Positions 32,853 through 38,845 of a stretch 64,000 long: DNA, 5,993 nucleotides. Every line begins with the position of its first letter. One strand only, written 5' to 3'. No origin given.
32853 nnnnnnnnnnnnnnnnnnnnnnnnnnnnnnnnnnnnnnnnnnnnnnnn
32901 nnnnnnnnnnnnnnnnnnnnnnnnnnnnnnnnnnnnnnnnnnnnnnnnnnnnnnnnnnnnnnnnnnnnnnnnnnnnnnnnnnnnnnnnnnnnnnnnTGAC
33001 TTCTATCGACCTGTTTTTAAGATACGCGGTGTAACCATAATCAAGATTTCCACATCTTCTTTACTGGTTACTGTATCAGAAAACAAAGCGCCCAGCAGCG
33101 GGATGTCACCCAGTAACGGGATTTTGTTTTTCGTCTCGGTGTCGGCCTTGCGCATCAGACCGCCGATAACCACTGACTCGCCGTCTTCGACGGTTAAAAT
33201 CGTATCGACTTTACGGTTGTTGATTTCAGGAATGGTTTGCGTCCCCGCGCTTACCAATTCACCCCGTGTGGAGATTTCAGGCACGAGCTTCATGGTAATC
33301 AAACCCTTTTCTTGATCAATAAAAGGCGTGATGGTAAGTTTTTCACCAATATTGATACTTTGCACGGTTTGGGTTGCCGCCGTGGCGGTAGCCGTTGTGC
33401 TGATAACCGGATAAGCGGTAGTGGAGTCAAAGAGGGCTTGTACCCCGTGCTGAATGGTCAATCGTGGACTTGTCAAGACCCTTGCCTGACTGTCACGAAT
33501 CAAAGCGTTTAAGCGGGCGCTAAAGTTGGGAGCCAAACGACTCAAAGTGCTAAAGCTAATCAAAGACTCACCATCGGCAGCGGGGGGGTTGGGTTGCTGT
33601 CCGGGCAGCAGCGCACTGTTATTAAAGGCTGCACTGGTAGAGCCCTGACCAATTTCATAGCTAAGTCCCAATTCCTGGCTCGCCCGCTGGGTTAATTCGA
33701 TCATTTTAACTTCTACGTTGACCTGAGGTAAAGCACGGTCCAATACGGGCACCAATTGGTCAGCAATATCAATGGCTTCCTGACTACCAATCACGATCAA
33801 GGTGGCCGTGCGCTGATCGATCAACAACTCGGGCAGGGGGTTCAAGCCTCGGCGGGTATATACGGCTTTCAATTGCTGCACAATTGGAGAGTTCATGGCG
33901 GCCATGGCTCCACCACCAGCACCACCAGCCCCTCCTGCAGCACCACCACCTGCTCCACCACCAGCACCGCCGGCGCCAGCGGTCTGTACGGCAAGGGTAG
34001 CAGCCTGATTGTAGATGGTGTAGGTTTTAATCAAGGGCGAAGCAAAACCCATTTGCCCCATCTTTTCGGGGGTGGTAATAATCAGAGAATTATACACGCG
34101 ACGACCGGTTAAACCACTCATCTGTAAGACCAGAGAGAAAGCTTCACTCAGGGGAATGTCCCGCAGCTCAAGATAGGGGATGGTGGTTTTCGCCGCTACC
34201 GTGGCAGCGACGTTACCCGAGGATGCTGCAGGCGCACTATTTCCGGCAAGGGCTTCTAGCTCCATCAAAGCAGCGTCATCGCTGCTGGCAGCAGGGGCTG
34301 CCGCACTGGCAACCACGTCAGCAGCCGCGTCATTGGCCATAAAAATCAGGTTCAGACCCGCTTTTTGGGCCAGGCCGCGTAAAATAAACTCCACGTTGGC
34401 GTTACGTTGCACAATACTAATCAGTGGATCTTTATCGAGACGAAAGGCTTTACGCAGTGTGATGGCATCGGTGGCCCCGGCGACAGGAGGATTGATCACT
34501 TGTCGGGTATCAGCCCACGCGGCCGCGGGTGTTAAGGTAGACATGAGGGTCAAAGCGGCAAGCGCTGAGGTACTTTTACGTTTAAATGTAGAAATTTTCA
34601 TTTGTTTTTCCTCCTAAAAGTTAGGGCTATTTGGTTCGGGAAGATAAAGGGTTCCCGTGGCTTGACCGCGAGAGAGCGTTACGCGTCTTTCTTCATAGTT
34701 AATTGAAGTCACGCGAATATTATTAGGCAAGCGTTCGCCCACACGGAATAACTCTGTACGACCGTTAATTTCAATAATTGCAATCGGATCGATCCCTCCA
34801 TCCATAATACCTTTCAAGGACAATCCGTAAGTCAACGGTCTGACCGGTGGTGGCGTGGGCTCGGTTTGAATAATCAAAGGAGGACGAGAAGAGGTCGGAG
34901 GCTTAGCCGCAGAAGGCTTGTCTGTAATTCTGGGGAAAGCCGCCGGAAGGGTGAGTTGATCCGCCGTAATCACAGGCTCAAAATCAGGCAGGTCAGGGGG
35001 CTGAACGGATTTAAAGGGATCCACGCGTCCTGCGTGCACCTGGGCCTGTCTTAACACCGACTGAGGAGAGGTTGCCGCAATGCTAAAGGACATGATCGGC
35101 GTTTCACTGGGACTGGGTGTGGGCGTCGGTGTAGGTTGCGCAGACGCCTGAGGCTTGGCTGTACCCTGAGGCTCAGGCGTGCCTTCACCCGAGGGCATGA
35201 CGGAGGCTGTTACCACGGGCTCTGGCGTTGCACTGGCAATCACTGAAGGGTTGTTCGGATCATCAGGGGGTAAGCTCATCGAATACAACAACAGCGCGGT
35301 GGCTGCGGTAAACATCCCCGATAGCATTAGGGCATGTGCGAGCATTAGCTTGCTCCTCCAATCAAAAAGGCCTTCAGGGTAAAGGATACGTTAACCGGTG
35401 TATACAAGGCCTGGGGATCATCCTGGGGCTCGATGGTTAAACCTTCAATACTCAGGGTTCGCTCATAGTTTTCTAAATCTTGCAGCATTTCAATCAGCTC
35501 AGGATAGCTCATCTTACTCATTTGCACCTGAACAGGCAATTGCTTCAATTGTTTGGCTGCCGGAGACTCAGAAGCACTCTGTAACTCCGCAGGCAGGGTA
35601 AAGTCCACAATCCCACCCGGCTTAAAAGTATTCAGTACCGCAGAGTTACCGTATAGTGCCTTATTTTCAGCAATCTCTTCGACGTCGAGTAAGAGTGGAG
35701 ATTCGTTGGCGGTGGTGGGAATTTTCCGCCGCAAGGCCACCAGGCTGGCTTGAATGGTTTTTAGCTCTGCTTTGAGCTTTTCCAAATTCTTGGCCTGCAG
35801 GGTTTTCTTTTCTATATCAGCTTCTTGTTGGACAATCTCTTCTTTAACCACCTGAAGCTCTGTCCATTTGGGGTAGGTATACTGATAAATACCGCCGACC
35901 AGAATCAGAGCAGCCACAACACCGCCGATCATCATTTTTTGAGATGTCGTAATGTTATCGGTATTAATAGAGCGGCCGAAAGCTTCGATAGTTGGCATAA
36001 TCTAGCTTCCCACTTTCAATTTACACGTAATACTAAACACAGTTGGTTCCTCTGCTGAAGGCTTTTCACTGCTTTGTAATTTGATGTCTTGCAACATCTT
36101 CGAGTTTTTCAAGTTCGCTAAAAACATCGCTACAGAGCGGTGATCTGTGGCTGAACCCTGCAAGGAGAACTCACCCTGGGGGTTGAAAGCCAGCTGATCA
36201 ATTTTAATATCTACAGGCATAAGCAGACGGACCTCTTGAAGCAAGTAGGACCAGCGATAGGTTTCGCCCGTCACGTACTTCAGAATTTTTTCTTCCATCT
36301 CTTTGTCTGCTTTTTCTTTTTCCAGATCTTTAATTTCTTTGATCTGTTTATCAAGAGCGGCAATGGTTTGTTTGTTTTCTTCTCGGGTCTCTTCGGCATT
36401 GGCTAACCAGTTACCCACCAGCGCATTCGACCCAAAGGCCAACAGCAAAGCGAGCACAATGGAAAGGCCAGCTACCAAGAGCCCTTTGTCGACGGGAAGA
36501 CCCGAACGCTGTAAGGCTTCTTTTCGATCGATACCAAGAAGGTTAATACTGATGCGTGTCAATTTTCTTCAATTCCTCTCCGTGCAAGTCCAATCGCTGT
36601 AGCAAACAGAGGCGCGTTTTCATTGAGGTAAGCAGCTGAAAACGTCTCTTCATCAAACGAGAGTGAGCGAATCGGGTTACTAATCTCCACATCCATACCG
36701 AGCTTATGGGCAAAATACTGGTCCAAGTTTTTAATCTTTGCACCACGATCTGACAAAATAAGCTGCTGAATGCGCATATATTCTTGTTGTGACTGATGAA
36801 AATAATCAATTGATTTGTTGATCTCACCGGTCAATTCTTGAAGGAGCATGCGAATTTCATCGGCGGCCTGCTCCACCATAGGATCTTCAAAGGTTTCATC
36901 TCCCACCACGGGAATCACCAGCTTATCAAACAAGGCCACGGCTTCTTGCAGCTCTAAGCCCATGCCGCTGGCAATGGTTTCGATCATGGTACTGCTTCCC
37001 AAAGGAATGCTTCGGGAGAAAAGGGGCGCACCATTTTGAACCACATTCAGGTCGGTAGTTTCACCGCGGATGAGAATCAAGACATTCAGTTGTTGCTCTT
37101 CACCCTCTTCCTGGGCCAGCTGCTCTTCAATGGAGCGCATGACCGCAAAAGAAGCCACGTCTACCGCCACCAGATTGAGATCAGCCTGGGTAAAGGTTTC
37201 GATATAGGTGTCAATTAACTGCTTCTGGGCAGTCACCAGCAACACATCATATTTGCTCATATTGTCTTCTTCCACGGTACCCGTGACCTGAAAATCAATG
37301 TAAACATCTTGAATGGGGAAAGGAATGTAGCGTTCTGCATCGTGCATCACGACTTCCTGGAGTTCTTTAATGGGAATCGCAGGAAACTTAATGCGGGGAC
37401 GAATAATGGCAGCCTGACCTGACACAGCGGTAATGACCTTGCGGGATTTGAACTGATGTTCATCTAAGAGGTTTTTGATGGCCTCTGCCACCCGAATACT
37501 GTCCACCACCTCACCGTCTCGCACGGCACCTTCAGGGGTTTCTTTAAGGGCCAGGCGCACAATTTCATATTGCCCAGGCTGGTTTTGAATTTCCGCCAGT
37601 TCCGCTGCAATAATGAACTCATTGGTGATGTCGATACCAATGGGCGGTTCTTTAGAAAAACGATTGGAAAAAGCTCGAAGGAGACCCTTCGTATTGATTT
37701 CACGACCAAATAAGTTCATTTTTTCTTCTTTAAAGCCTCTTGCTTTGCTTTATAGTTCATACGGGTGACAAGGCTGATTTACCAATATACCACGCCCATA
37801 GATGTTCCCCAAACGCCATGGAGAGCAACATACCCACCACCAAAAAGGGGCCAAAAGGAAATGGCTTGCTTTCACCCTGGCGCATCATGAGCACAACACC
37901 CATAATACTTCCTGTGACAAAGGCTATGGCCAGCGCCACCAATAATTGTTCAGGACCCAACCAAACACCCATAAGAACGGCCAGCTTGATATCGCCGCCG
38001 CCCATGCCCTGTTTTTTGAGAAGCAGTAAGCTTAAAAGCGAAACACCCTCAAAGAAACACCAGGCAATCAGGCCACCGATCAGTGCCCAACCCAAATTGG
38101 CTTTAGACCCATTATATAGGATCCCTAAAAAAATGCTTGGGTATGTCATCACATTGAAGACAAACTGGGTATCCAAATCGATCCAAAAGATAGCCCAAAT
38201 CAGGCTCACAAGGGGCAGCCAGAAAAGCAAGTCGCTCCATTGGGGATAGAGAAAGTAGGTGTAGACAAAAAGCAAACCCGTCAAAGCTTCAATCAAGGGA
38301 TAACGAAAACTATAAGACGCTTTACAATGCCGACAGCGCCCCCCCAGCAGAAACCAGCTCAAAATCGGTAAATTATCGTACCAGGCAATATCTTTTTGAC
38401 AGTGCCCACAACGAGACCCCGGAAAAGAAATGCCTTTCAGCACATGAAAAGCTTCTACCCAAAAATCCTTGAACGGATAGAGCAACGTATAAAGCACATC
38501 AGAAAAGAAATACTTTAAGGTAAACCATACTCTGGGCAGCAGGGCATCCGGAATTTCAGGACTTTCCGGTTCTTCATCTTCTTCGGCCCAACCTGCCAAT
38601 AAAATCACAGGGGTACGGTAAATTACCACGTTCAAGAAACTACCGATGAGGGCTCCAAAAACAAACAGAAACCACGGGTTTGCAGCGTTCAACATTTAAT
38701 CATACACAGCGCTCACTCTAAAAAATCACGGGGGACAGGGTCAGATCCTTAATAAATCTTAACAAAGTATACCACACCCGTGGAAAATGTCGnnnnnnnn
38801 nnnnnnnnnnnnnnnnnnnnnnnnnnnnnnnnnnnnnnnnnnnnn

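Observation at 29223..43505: A 14 kb co-directional, tightly packed string: nuoG-nuoH-nuoI, C-methyltransferase-like, pilD, pilMNOPQ, hypothetical, MlaE-like, Slt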

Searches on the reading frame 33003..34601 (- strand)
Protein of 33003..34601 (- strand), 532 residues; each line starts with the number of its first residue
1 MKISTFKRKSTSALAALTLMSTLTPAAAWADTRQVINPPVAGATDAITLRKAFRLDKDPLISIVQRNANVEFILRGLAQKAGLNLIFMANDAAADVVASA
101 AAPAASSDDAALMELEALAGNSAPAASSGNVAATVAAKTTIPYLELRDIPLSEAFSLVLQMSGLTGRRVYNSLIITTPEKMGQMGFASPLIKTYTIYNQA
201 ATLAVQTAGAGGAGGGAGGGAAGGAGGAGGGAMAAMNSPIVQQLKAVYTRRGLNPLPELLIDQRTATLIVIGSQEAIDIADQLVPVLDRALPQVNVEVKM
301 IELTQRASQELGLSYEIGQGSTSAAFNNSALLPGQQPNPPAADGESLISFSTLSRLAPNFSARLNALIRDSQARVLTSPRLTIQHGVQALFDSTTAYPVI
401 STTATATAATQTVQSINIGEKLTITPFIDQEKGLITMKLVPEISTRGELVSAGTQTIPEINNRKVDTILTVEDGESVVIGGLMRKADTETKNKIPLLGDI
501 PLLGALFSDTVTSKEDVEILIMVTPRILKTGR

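Call 3: search_protein_families(library=pfam, proteins=[window:33003-34601:-])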
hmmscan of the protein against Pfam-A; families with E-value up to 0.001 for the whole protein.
window:33003-34601:- (532 aa): 1 family
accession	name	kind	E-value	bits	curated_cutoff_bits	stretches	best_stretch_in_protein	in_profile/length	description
PF00263.26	Secretin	-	9.3e-43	146.2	27.5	1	366-529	1-169/169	Bacterial type II and III secretion system protein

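Call 47: search_protein_families(library=ncbifam, proteins=[window:33003-34601:-])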
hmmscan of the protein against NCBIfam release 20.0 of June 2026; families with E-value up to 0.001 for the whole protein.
window:33003-34601:- (532 aa): 8 families
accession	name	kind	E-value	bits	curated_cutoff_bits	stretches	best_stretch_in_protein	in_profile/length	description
TIGR02517.1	type_II_gspD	equivalog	1.9e-47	162.1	351.35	1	210-529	275-591/600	type II secretion system secretin GspD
TIGR02515.1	IV_pilus_PilQ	subfamily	3.4e-47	161.4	284.35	1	258-529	136-428/428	type IV pilus secretin PilQ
TIGR02516.1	type_III_yscC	equivalog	2.9e-39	134.9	238.45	1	260-529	202-462/463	type III secretion system outer membrane ring subunit SctC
TIGR02519.1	pilus_MshL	equivalog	8.6e-37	126.7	250.2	1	260-528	2-290/290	pilus (MSHA type) biogenesis protein MshL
NF011873.0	PRK15346.1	equivalog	2.7e-32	112.1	524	1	251-524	230-490/499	EscC/YscC/HrcC family type III secretion system outer membrane ring protein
NF010083.0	PRK13568.1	equivalog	2.2e-31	109.1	554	1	253-529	148-418/419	DNA uptake porin HofQ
NF042912.1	Amuc_1098_fam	equivalog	1.4e-27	96.1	750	2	458-528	726-796/805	Amuc_1098 family type IV pilus outer membrane protein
NF007851.2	PRK10560.1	exception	4.8e-23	81.6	598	1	256-530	143-411/412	DNA uptake porin HofQ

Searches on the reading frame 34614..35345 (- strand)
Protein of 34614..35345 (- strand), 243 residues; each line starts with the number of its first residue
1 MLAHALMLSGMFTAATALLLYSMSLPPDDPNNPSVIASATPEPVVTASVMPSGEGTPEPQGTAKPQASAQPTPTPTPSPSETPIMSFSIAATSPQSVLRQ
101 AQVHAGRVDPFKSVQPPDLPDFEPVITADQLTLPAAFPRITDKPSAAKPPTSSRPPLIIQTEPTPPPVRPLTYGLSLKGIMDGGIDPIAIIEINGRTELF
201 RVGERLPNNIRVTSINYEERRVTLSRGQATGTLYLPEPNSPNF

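Call 3: search_protein_families(library=pfam, proteins=[window:34614-35345:-])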
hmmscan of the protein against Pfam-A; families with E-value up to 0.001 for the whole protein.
window:34614-35345:- (243 aa): 1 family
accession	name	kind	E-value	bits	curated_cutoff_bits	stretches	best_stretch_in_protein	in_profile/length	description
PF11356.14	T2SSC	-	0.00019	21.7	27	1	174-234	79-140/141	Type II secretion system protein C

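Call 47: search_protein_families(library=ncbifam, proteins=[window:34614-35345:-])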
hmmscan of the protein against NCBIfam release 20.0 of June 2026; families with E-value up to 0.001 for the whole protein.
window:34614-35345:- (243 aa): 0 families

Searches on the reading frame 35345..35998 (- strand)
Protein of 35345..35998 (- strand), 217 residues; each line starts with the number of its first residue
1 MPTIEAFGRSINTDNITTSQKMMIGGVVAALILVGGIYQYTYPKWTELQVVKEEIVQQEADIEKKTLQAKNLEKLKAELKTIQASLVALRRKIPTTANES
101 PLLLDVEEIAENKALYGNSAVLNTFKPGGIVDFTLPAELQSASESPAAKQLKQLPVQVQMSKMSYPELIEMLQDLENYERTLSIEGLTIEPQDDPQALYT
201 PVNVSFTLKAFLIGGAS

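Call 3: search_protein_families(library=pfam, proteins=[window:35345-35998:-])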
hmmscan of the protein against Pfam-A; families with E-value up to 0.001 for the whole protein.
window:35345-35998:- (217 aa): 2 families
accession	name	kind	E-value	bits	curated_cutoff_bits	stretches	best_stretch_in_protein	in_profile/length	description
PF04350.18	PilO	-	2.3e-08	34.7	22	1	50-195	3-127/145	Pilus assembly protein, PilO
PF10741.14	T2SSM_b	-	8.5e-06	26.1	21.7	1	139-211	34-110/111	Type II secretion system (T2SS), protein M subtype b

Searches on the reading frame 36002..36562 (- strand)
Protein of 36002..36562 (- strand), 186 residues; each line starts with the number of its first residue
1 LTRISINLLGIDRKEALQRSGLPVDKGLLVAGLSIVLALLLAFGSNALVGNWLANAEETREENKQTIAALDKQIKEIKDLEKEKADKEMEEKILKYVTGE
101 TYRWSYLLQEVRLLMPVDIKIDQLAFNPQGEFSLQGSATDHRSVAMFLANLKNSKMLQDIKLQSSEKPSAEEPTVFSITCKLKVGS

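Call 3: search_protein_families(library=pfam, proteins=[window:36002-36562:-])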
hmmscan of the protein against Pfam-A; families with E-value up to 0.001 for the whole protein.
window:36002-36562:- (186 aa): 1 family
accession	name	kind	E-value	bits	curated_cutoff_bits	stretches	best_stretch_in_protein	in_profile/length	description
PF05137.18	PilN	-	6.4e-09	36.2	22.8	1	107-182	2-78/78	Fimbrial assembly protein (PilN)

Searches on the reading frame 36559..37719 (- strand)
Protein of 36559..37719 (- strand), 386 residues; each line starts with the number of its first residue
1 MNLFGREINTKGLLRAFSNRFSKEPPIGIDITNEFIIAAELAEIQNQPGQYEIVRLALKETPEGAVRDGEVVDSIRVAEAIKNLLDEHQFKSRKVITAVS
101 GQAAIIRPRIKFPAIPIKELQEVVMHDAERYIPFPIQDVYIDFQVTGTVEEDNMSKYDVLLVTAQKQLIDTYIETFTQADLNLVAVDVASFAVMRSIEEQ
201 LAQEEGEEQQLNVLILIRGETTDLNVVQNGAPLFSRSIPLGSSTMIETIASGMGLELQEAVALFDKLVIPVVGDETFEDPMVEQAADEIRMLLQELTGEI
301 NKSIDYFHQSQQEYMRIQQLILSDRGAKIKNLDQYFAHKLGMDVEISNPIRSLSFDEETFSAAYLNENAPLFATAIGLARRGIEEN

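Call 3: search_protein_families(library=pfam, proteins=[window:36559-37719:-])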
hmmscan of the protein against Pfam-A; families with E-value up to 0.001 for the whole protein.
window:36559-37719:- (386 aa): 2 families
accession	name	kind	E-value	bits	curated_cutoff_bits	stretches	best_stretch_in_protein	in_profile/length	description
PF11104.14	PilM_2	-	8.6e-46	156.9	27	1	28-381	1-338/340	Type IV pilus assembly protein PilM;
PF14450.12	FtsA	-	1e-07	32.8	31.8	1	219-377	7-127/127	Cell division protein FtsA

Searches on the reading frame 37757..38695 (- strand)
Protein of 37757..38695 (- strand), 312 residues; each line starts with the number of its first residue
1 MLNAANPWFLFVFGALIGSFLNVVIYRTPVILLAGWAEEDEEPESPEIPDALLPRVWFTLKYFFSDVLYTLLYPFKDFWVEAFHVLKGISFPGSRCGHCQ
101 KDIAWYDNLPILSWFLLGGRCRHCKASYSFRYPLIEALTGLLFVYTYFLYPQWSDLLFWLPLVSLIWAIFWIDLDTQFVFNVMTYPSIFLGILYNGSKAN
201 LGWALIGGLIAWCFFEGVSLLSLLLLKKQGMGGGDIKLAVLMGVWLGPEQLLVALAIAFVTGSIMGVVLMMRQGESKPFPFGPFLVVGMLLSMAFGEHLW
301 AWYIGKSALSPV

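Call 3: search_protein_families(library=pfam, proteins=[window:37757-38695:-])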
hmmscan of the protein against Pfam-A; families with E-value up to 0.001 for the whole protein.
window:37757-38695:- (312 aa): 2 families
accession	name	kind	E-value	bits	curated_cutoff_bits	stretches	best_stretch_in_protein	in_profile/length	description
PF06750.18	A24_N_bact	-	6e-31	106.8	23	1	12-148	1-82/84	Bacterial Peptidase A24 N-terminal domain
PF01478.23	Peptidase_A24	-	2.8e-16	60.3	26.5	1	162-267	3-104/104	Type IV leader peptidase family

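Call 47: search_protein_families(library=ncbifam, proteins=[window:37757-38695:-])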
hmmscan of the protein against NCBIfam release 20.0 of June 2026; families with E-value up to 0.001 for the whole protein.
window:37757-38695:- (312 aa): 0 families
